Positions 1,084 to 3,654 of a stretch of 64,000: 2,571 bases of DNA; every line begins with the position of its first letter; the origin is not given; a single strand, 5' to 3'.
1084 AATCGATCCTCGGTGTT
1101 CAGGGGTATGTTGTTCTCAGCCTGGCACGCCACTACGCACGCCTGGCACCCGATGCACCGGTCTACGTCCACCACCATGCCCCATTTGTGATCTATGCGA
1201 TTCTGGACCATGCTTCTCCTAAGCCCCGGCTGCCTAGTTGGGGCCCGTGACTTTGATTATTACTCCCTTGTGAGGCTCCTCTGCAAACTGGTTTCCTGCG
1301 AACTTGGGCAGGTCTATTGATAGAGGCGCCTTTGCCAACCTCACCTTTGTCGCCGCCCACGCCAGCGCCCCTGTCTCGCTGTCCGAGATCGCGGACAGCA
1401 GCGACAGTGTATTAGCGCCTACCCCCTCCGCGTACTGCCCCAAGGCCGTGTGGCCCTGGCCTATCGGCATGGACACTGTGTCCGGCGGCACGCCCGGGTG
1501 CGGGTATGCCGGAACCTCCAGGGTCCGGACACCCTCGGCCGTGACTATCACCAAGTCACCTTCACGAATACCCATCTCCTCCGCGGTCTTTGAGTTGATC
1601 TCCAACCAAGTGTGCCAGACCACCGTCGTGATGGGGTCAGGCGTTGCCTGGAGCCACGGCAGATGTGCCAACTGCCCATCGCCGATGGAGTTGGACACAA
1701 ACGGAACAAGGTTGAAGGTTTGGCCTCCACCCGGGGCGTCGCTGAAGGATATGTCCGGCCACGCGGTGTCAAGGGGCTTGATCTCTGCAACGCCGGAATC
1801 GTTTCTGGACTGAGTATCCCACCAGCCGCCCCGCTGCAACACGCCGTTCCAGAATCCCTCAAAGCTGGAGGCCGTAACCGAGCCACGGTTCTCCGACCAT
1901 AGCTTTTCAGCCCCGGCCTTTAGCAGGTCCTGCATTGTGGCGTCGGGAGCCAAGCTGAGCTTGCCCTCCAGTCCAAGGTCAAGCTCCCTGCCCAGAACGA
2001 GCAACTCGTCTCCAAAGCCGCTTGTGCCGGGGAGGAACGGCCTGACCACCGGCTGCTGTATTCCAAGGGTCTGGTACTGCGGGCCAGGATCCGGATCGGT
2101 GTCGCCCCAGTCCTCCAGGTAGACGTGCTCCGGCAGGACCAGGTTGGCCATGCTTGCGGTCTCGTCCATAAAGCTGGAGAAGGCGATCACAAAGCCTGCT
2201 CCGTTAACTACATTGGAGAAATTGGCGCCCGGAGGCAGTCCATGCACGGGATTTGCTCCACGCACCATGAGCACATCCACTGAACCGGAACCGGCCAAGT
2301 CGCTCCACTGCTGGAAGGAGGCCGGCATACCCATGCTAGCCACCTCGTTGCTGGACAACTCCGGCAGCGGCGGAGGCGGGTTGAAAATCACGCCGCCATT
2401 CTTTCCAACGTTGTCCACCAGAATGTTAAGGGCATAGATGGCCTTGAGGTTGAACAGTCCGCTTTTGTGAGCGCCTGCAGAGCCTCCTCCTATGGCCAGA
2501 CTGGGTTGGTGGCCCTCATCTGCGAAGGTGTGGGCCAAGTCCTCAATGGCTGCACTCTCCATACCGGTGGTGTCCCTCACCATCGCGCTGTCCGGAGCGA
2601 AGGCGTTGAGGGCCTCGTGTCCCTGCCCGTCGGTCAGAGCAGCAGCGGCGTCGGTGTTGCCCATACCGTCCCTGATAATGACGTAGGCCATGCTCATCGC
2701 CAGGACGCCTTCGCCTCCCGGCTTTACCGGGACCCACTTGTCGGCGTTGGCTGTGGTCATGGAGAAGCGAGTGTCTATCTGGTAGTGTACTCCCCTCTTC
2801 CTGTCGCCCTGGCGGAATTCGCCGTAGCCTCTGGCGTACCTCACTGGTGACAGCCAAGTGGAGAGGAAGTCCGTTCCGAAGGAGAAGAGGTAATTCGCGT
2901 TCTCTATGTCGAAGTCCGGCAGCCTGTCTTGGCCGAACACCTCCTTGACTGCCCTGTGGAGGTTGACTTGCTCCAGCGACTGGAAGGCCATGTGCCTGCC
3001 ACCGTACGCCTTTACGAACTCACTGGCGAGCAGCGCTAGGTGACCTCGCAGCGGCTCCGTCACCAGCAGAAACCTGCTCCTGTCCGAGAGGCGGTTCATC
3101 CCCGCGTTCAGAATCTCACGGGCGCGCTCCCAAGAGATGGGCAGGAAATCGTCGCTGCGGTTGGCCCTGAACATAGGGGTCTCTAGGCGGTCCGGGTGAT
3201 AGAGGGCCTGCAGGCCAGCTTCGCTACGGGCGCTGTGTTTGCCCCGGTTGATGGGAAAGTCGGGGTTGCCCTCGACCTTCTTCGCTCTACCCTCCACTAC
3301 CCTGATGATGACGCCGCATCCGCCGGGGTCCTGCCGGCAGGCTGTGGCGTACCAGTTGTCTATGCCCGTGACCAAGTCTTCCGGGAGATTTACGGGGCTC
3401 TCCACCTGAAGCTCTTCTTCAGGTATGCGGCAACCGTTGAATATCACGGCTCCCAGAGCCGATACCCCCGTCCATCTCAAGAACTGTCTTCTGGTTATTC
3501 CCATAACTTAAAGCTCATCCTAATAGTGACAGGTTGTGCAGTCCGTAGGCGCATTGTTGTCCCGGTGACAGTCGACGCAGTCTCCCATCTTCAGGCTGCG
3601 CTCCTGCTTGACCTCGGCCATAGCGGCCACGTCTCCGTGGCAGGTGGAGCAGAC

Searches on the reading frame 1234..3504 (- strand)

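Call 84: search_protein_families(library=pfam, proteins=[window:1234-3504:-], max_evalue=0.00001)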
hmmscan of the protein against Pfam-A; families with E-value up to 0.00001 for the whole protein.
window:1234-3504:- (756 aa): 3 families
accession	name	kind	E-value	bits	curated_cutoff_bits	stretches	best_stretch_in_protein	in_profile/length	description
PF00384.28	Molybdopterin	-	1.2e-21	77.6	24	1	106-465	1-316/353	Molybdopterin oxidoreductase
PF01568.27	Molydop_binding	-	1.2e-09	38.6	26.8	1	633-706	31-97/110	Molydopterin dinucleotide binding domain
PF04879.21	Molybdop_Fe4S4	-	6.3e-07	29.7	22.7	1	51-103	3-55/55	Molybdopterin oxidoreductase Fe4S4 domain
